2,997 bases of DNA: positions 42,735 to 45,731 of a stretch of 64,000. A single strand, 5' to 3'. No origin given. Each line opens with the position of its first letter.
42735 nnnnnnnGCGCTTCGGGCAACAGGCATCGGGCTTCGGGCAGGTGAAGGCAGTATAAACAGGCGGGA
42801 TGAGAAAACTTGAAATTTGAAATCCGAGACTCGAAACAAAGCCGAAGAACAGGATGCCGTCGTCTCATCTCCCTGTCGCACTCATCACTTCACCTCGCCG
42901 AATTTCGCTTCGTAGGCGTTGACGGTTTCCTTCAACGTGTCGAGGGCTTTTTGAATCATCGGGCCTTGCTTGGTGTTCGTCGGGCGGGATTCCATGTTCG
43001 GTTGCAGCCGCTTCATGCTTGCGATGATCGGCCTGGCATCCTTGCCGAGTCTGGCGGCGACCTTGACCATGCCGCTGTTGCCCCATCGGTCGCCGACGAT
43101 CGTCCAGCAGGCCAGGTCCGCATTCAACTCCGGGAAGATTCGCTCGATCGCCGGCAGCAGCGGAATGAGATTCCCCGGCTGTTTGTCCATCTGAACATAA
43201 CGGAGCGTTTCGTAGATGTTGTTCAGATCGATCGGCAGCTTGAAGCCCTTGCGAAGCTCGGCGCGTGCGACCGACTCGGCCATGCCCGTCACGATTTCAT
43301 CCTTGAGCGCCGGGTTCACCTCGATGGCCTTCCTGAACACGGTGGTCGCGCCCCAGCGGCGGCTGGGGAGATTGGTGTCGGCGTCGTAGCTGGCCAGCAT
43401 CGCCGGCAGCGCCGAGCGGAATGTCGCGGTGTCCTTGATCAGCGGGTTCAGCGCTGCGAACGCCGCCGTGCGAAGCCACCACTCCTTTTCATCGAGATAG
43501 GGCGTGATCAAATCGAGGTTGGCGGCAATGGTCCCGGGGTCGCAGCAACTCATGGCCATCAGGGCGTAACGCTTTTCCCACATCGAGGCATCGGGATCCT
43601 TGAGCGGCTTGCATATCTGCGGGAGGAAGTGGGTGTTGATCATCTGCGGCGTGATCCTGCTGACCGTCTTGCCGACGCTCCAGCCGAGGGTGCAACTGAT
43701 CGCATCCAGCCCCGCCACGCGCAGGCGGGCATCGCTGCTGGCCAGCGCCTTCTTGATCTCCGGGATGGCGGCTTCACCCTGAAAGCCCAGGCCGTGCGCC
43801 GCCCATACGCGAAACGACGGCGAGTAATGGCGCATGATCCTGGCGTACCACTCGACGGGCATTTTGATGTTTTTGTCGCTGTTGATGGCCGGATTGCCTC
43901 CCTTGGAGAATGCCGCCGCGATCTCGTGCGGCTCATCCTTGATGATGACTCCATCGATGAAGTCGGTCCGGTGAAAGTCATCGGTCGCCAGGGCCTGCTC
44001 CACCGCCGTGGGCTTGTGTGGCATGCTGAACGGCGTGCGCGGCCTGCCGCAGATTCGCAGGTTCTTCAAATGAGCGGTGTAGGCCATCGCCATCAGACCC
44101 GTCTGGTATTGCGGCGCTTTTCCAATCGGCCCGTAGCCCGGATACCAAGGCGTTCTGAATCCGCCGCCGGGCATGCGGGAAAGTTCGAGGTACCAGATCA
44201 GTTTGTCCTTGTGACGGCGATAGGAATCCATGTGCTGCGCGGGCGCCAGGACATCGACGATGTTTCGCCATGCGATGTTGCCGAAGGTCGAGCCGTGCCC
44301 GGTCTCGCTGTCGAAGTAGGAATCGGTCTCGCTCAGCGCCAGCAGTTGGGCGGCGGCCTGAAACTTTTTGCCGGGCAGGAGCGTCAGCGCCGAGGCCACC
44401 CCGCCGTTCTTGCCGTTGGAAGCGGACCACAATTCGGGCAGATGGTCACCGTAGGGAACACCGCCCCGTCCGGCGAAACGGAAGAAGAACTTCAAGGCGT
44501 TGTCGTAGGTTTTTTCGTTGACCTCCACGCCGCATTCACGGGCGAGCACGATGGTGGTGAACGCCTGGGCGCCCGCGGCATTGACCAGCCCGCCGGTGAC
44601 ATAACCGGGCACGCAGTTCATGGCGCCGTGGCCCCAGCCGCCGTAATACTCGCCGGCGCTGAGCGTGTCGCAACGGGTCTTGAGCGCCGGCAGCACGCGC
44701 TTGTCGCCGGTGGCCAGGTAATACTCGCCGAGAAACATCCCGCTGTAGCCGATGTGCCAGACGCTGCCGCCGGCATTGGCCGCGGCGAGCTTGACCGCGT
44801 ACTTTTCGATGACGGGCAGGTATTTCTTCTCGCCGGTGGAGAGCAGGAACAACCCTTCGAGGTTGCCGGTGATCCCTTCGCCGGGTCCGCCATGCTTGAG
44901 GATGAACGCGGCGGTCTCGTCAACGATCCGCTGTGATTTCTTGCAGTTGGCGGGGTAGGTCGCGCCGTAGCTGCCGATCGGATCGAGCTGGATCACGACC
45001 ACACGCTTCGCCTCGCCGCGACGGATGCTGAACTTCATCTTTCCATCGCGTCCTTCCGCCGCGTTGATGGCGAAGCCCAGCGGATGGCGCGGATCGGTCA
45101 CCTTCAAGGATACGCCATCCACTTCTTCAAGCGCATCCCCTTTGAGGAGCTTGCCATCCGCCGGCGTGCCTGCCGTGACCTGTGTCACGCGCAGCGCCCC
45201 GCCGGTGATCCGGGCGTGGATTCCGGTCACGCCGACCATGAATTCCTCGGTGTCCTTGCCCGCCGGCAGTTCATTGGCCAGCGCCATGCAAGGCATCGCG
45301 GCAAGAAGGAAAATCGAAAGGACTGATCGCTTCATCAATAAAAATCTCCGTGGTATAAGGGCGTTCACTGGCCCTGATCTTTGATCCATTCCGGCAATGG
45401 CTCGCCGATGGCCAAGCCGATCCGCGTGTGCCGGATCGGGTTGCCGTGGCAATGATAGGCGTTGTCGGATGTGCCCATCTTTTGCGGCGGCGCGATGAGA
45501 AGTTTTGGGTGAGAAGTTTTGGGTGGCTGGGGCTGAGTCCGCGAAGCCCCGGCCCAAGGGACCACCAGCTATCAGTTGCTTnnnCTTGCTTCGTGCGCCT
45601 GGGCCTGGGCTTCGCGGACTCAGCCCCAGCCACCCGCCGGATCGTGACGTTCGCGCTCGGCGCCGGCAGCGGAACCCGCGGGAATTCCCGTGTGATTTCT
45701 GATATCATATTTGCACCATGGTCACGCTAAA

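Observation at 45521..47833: Two DUF104-antitoxin/PIN cassettes in tandem, each joined 3' of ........, with a 304-bp duplication of the gmk 5' region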

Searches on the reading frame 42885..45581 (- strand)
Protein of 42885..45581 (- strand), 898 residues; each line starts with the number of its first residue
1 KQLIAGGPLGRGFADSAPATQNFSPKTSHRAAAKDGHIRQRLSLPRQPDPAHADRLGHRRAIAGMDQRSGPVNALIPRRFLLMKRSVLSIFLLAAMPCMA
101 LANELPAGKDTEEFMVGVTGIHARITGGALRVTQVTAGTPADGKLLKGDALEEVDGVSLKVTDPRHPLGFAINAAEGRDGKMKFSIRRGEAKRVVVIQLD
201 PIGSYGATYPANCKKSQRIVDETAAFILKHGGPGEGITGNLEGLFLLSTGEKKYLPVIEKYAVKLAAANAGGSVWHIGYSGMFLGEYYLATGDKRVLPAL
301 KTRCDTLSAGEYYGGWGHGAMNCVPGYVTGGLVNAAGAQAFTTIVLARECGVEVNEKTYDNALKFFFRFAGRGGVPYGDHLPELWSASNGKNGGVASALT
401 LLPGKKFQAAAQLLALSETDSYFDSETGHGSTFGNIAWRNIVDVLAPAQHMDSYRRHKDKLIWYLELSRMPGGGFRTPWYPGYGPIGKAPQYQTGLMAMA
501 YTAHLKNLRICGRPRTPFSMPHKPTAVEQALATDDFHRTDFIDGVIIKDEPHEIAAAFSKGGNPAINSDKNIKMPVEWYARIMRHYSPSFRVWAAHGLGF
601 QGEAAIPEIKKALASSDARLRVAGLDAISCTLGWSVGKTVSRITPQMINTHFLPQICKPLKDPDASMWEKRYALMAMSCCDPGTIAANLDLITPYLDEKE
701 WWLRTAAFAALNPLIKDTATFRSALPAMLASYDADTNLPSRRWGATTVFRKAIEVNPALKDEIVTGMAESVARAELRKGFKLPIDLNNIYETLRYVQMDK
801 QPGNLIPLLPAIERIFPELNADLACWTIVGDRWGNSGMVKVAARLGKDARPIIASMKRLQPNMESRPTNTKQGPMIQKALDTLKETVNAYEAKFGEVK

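Call 75: search_protein_families(library=pfam, proteins=[window:42885-45581:-], max_evalue=0.001)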
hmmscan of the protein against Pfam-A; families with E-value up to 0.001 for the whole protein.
window:42885-45581:- (898 aa): 2 families
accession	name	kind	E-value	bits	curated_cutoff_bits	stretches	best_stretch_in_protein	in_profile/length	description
PF19805.5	DUF6288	-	1.3e-92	311.5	26.3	1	130-513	3-402/402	Family of unknown function (DUF6288)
PF13646.12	HEAT_2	-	0.00016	22.3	27.7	0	580-627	6-54/88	HEAT repeats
